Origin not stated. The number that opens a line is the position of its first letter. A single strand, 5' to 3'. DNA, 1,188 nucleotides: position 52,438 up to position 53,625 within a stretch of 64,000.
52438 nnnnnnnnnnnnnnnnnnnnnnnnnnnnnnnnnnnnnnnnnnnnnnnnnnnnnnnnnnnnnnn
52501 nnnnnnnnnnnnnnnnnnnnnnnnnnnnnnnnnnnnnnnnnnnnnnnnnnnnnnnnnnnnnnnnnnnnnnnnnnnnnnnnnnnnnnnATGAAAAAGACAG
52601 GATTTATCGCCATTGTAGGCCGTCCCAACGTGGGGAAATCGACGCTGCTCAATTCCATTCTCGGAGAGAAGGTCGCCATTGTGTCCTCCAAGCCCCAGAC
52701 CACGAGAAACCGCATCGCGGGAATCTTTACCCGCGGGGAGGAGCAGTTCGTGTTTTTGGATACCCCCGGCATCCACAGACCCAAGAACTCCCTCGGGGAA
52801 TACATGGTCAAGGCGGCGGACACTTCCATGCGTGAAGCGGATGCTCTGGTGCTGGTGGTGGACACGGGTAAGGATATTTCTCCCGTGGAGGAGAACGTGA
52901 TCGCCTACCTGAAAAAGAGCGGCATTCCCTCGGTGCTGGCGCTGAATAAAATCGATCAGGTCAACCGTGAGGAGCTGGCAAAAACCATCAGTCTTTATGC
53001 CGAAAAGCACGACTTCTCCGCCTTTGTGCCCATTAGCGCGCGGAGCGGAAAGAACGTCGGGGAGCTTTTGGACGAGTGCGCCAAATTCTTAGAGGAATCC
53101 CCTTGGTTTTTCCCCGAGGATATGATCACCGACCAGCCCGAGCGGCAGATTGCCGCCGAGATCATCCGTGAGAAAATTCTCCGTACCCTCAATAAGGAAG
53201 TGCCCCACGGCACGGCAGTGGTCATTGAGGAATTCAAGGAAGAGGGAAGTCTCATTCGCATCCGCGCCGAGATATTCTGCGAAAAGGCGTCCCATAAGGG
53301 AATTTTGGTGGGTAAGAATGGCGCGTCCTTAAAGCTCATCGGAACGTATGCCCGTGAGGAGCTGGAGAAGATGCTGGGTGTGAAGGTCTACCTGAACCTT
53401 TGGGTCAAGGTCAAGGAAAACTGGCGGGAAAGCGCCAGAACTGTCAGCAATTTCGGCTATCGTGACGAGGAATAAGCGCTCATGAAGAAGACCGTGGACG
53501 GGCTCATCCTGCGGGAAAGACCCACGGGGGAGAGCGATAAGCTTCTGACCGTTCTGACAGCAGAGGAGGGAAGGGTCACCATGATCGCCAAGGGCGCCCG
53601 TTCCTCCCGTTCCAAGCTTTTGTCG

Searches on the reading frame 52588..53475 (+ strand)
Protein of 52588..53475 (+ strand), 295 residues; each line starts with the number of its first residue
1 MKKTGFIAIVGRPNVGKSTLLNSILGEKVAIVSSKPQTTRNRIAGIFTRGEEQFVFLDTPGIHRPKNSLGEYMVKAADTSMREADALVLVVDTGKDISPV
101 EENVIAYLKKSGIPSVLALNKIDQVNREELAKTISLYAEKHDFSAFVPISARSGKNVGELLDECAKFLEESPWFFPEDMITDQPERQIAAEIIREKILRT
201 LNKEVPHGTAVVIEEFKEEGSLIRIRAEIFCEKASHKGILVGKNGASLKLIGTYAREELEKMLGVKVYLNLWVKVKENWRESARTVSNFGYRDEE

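Call 17: find_encoding_contigs(protein=window:52588-53475:+, flank=10000, max_places=10)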
Protein window:52588-53475:+ (295 aa): no gene with exactly this product is on record in the collection.

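Call 58: find_homologous_proteins(query=window:52588-53475:+, max_evalue=1e-60)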
Query window:52588-53475:+ (295 aa): 7992 proteins with E <= 1e-60 among 8000 candidates; the best 120 are listed.
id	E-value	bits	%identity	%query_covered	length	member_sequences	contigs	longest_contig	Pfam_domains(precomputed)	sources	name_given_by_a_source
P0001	8.7e-189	643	100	100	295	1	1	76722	PF07650.24,PF01926.30,PF00350.30,PF02421.25,PF00009.34,PF03193.23,PF04548.23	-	-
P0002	2.3e-188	642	100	100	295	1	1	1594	PF07650.24,PF01926.30,PF00350.30,PF02421.25,PF00009.34,PF03193.23,PF04548.23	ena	-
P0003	9.5e-183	624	96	100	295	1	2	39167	PF07650.24,PF01926.30,PF00350.30,PF02421.25,PF00009.34,PF03193.23,PF04548.23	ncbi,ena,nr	ncbi:MAG: GTPase Era [Clostridia bacterium]|nr:GTPase Era [Clostridia bacterium]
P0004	2.7e-181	619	95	100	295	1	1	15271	PF07650.24,PF01926.30,PF00350.30,PF02421.25,PF00009.34,PF03193.23,PF04548.23,PF00071.29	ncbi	-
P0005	1.5e-180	616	95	100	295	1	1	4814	PF02492.26,PF07650.24,PF01926.30,PF00350.30,PF02421.25,PF00009.34,PF03193.23,PF04548.23,PF00071.29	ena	-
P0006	2.0e-180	616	95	100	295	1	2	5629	PF07650.24,PF01926.30,PF00350.30,PF02421.25,PF00009.34,PF03193.23,PF16897.11,PF04548.23,PF00071.29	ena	-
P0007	4.7e-180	615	95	100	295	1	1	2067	PF07650.24,PF01926.30,PF00350.30,PF02421.25,PF00009.34,PF03193.23,PF16897.11,PF04548.23,PF00071.29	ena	-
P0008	1.7e-179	613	94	100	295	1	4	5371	PF07650.24,PF01926.30,PF00350.30,PF02421.25,PF00009.34,PF03193.23,PF16897.11,PF04548.23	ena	-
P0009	5.3e-178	608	93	100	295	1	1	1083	PF07650.24,PF01926.30,PF00350.30,PF02421.25,PF00009.34,PF03193.23,PF16897.11,PF04548.23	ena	-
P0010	9.6e-177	604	93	100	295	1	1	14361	PF07650.24,PF01926.30,PF00350.30,PF02421.25,PF00009.34,PF03193.23,PF04548.23,PF00071.29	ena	-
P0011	7.6e-175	598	91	100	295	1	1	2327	PF07650.24,PF01926.30,PF00350.30,PF02421.25,PF00009.34,PF03193.23,PF04548.23,PF00071.29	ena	-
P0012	2.3e-174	596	93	100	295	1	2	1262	PF07650.24,PF01926.30,PF00350.30,PF02421.25,PF00009.34,PF03193.23,PF16897.11,PF04548.23,PF00071.29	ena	-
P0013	2.7e-174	596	90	100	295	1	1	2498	PF07650.24,PF01926.30,PF00350.30,PF02421.25,PF00009.34,PF03193.23,PF04548.23,PF00071.29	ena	-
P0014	6.6e-174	595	91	100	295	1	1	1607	PF07650.24,PF01926.30,PF00350.30,PF02421.25,PF00009.34,PF03193.23,PF04548.23,PF00071.29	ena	-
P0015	7.3e-174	594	91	100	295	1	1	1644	PF07650.24,PF01926.30,PF00350.30,PF02421.25,PF00009.34,PF03193.23,PF04548.23,PF00071.29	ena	-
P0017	2.7e-173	593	90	100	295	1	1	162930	PF07650.24,PF01926.30,PF00350.30,PF02421.25,PF00009.34,PF03193.23,PF04548.23,PF00071.29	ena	-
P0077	2.3e-168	576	87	100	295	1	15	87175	PF07650.24,PF01926.30,PF00350.30,PF02421.25,PF00009.34,PF03193.23,PF04548.23,PF00071.29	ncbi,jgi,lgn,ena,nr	ncbi:MAG: GTPase Era [Ruminococcaceae bacterium]|nr:GTPase Era [Oscillospiraceae bacterium]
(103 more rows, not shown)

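Call 59: find_encoding_contigs(protein=P0003, flank=2500, max_places=2)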
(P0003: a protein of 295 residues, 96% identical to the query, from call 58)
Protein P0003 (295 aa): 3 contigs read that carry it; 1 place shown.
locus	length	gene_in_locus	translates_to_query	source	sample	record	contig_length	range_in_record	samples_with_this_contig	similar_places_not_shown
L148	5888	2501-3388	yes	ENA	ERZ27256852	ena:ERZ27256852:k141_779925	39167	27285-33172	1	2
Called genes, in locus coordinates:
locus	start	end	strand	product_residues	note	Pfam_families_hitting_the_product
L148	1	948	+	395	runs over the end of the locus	PF06898:YqfD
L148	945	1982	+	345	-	PF01695:IstB_IS21 (weak), PF02562:PhoH, PF13604:AAA_30 (weak), PF13245:AAA_19 (weak)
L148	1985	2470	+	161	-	PF02130:YbeY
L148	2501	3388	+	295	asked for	PF00350:Dynamin_N (faint), PF01926:MMR_HSR1, PF02421:FeoB_N, PF03193:RsgA_GTPase (faint), PF04548:AIG1, PF00009:GTP_EFTU, PF07650:KH_2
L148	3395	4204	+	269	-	PF11967:RecO_N, PF02565:RecO_C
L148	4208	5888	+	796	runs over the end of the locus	PF00488:MutS_V, PF20297:MSSS, PF01713:Smr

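Call 60: find_encoding_contigs(protein=P0017, flank=2500, max_places=2)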
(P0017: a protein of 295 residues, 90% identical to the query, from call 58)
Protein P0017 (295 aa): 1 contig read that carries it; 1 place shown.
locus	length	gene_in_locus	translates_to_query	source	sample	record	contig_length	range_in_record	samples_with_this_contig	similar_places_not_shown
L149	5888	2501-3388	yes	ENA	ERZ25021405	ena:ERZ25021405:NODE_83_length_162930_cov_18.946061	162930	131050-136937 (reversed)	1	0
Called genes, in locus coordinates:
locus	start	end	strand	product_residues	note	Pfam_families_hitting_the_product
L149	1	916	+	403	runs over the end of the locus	PF06898:YqfD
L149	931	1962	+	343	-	PF02562:PhoH, PF13604:AAA_30, PF13245:AAA_19 (weak)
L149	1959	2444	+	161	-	PF02130:YbeY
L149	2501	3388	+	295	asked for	PF00009:GTP_EFTU, PF00071:Ras (weak), PF00350:Dynamin_N (weak), PF01926:MMR_HSR1, PF02421:FeoB_N, PF03193:RsgA_GTPase (faint), PF04548:AIG1, PF07650:KH_2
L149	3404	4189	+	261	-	PF11967:RecO_N, PF02565:RecO_C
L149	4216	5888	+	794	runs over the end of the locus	PF00488:MutS_V, PF20297:MSSS, PF01713:Smr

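Call 61: find_encoding_contigs(protein=P0077, flank=2500, max_places=4)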
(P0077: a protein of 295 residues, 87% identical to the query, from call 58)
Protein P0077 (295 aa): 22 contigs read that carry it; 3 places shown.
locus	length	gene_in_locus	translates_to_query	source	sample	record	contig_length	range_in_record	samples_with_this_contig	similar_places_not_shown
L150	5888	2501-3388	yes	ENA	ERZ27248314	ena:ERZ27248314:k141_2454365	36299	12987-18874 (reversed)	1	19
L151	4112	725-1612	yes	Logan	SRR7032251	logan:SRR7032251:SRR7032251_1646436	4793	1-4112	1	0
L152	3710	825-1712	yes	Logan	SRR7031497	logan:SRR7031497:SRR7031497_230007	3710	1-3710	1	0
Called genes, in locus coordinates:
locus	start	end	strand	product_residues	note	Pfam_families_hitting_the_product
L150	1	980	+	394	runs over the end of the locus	PF06898:YqfD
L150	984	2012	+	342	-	PF01695:IstB_IS21 (weak), PF02562:PhoH, PF13245:AAA_19 (weak), PF13604:AAA_30 (weak)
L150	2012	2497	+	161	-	PF02130:YbeY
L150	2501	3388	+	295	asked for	PF00009:GTP_EFTU, PF00071:Ras (weak), PF00350:Dynamin_N (faint), PF01926:MMR_HSR1, PF02421:FeoB_N, PF03193:RsgA_GTPase (faint), PF04548:AIG1, PF07650:KH_2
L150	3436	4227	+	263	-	PF11967:RecO_N, PF02565:RecO_C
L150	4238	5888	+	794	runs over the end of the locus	PF00488:MutS_V, PF20297:MSSS, PF01713:Smr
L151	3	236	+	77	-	?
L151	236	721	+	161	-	PF02130:YbeY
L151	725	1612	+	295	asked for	PF00009:GTP_EFTU, PF00071:Ras (weak), PF00350:Dynamin_N (faint), PF01926:MMR_HSR1, PF02421:FeoB_N, PF03193:RsgA_GTPase (faint), PF04548:AIG1, PF07650:KH_2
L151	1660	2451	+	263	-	PF11967:RecO_N, PF02565:RecO_C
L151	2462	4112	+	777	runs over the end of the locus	?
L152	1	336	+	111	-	?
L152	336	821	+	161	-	PF02130:YbeY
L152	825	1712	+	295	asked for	PF00009:GTP_EFTU, PF00071:Ras (weak), PF00350:Dynamin_N (faint), PF01926:MMR_HSR1, PF02421:FeoB_N, PF03193:RsgA_GTPase (faint), PF04548:AIG1, PF07650:KH_2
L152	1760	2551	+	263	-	PF11967:RecO_N, PF02565:RecO_C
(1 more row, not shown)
